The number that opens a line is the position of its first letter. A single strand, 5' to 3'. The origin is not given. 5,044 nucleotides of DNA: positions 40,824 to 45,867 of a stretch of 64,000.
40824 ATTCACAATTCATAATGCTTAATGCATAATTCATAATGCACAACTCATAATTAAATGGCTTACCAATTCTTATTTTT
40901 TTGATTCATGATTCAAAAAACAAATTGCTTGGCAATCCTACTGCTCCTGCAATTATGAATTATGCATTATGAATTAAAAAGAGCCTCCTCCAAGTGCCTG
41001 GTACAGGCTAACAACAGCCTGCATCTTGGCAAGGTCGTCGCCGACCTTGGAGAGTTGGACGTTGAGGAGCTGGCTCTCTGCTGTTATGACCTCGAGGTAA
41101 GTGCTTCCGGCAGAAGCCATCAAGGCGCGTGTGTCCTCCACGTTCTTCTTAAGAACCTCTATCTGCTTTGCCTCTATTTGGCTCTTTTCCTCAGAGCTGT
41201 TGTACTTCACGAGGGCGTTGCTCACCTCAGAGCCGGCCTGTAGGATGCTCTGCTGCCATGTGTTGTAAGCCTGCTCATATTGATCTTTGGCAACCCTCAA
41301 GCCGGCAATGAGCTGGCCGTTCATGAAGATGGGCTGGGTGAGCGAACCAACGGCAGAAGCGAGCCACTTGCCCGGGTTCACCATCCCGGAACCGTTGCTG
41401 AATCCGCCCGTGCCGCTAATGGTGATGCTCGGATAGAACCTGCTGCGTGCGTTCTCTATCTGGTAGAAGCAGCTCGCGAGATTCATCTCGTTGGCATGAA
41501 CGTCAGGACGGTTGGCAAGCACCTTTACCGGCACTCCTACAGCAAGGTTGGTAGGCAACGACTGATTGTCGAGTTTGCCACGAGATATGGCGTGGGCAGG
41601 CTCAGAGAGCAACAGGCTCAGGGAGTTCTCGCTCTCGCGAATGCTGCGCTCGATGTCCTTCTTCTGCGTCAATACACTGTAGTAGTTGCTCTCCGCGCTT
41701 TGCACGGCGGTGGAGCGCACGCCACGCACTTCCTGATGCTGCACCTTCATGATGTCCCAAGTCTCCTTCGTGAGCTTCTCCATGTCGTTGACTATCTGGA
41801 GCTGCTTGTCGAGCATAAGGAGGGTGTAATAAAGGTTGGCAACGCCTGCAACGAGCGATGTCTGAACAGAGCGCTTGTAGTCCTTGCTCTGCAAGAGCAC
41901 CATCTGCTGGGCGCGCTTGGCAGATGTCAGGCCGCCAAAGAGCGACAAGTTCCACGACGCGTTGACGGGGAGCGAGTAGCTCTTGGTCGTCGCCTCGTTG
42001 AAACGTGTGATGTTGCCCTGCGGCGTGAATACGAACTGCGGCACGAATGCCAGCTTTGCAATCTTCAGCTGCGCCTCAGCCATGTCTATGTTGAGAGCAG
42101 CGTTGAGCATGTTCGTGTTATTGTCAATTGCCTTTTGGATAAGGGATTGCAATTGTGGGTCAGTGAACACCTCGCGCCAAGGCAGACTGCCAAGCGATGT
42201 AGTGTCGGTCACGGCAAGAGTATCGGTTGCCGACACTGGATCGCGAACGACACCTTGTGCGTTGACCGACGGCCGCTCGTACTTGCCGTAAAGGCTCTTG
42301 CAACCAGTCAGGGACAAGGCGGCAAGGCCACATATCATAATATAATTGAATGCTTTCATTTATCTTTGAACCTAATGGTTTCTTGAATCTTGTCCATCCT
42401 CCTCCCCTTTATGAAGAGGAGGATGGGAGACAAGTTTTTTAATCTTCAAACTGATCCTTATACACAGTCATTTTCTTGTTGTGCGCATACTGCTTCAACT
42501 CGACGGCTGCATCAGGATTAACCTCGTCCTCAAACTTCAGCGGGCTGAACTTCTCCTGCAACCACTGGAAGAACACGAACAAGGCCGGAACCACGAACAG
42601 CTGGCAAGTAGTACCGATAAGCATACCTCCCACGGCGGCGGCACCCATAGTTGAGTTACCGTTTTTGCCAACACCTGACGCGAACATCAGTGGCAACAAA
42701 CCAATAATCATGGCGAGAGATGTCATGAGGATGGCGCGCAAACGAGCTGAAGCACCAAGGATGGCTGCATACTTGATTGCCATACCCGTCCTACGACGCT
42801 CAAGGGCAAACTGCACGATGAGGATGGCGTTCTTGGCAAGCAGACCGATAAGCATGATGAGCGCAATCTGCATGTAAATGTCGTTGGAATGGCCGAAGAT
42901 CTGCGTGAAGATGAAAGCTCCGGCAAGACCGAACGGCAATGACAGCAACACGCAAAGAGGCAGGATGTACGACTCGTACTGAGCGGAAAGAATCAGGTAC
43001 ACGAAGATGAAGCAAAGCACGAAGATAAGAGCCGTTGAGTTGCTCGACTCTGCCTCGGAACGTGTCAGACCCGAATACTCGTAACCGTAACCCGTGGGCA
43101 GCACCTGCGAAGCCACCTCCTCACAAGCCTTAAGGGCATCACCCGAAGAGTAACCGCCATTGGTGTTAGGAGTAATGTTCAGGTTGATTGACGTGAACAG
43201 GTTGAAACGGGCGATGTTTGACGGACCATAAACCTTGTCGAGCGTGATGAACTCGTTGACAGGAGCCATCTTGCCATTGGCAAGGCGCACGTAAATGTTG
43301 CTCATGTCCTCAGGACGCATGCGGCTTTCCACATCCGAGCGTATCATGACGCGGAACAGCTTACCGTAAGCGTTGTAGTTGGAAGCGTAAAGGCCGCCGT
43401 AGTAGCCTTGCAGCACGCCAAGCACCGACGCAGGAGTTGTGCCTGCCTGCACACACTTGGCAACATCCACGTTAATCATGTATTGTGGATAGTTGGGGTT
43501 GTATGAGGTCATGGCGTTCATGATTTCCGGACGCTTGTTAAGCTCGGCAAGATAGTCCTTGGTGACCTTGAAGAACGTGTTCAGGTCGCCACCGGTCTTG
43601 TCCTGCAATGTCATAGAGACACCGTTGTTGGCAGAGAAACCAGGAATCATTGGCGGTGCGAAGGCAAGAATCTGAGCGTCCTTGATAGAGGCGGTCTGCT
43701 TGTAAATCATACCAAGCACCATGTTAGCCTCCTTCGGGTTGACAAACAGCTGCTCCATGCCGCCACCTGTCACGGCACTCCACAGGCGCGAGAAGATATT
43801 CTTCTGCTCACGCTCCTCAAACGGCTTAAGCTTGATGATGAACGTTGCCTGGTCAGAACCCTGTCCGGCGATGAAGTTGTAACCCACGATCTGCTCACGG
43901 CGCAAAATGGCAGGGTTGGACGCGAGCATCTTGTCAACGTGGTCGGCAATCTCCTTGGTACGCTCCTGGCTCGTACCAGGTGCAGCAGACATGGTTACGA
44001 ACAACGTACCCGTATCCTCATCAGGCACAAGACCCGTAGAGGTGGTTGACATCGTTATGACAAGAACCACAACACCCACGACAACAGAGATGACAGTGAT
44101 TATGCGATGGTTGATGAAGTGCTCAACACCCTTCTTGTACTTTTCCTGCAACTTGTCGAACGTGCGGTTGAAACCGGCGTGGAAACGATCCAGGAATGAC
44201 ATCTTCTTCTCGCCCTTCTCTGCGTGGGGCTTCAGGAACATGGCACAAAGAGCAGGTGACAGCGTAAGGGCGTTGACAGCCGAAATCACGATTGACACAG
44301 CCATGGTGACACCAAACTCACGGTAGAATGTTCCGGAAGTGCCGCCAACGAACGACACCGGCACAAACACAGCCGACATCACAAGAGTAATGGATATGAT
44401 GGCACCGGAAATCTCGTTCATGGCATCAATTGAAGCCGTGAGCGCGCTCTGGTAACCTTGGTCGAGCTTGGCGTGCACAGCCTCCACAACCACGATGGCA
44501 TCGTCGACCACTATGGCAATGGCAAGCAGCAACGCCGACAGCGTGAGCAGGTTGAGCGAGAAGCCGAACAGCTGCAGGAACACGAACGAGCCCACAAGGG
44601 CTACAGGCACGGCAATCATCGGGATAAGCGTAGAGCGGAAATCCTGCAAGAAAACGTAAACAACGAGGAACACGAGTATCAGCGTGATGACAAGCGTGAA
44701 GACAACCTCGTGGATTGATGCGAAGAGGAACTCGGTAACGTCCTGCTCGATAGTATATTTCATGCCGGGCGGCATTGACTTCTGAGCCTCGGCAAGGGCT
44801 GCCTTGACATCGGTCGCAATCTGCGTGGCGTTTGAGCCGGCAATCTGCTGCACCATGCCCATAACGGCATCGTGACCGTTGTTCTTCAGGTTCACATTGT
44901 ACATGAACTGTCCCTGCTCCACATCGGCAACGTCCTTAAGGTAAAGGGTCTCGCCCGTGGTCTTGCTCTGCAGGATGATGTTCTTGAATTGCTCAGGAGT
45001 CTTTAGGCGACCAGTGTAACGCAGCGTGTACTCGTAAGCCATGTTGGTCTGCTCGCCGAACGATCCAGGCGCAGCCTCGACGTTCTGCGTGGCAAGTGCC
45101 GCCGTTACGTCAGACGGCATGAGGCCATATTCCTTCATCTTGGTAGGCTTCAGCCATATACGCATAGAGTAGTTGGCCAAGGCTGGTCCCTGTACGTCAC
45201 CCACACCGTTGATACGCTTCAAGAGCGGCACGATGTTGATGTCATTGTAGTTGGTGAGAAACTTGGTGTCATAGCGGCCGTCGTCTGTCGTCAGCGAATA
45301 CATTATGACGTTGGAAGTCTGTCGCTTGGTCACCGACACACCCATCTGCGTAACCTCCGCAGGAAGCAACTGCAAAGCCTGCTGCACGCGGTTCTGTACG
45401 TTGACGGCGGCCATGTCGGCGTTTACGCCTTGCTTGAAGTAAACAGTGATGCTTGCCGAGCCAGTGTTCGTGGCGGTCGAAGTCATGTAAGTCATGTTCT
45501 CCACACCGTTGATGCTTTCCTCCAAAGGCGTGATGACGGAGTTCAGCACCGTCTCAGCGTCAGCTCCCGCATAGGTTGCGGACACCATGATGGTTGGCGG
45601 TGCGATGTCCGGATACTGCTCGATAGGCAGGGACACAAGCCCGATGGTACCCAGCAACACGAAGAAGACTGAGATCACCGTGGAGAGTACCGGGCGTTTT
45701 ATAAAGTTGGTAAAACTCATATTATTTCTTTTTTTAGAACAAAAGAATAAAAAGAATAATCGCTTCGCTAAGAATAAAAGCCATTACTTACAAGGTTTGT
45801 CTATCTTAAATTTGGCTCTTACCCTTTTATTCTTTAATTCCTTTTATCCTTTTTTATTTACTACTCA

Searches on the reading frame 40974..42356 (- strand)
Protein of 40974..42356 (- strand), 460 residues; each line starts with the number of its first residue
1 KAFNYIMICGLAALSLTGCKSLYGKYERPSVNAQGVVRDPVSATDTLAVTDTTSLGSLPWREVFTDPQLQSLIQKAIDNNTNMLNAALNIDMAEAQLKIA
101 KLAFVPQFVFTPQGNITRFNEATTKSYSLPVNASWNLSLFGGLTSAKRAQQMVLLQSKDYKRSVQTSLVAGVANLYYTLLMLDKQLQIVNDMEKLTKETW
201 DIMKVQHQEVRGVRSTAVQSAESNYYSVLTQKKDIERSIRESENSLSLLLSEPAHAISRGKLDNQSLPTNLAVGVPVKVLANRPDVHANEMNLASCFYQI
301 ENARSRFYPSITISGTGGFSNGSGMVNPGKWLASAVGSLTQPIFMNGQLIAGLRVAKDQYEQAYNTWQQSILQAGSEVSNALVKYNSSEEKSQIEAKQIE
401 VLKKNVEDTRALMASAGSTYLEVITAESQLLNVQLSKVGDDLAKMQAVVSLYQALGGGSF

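Call 23: search_protein_families(library=pfam, proteins=[window:40974-42356:-], max_evalue=0.00001)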
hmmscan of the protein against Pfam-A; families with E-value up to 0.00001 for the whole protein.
window:40974-42356:- (460 aa): 1 family
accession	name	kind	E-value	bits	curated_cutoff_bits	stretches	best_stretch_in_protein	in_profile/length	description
PF02321.23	OEP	-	3.8e-41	141.4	22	2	279-456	8-187/187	Outer membrane efflux protein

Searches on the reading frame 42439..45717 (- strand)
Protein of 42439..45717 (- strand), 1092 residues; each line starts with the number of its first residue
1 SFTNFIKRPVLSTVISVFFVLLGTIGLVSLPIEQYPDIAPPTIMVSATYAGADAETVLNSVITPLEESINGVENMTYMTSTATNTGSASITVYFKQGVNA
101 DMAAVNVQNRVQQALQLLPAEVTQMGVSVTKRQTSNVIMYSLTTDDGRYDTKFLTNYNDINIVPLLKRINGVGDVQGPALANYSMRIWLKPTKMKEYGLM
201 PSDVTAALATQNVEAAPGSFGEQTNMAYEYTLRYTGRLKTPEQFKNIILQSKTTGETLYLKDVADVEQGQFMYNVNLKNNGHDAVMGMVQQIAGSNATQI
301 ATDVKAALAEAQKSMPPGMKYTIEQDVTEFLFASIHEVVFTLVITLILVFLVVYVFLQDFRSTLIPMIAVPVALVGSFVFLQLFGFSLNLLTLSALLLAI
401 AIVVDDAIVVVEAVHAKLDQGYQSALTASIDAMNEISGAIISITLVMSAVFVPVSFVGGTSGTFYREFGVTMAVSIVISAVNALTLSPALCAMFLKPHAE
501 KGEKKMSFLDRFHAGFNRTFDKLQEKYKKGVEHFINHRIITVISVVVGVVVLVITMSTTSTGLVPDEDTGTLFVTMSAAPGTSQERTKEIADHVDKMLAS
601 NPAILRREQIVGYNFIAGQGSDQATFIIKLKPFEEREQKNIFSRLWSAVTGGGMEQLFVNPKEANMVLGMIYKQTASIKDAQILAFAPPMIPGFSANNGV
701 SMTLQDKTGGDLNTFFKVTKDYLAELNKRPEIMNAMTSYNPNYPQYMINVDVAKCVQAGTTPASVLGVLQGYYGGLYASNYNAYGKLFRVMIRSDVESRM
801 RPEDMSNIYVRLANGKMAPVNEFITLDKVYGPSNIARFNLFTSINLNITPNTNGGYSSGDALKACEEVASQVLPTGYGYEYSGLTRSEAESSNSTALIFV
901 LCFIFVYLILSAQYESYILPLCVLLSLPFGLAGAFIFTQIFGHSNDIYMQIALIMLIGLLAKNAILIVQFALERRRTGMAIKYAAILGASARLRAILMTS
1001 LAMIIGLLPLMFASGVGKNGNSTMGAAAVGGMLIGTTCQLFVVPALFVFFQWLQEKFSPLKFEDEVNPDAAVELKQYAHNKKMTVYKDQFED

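Call 23: search_protein_families(library=pfam, proteins=[window:42439-45717:-], max_evalue=0.00001)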
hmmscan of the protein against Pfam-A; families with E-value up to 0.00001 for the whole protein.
window:42439-45717:- (1092 aa): 2 families
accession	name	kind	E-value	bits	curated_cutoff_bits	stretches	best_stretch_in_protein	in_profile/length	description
PF00873.25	ACR_tran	-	2.1e-289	963.1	28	1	4-1050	4-1020/1021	AcrB/AcrD/AcrF family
PF03176.21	MMPL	-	1.3e-10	41.2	20.5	2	291-494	93-302/333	MMPL family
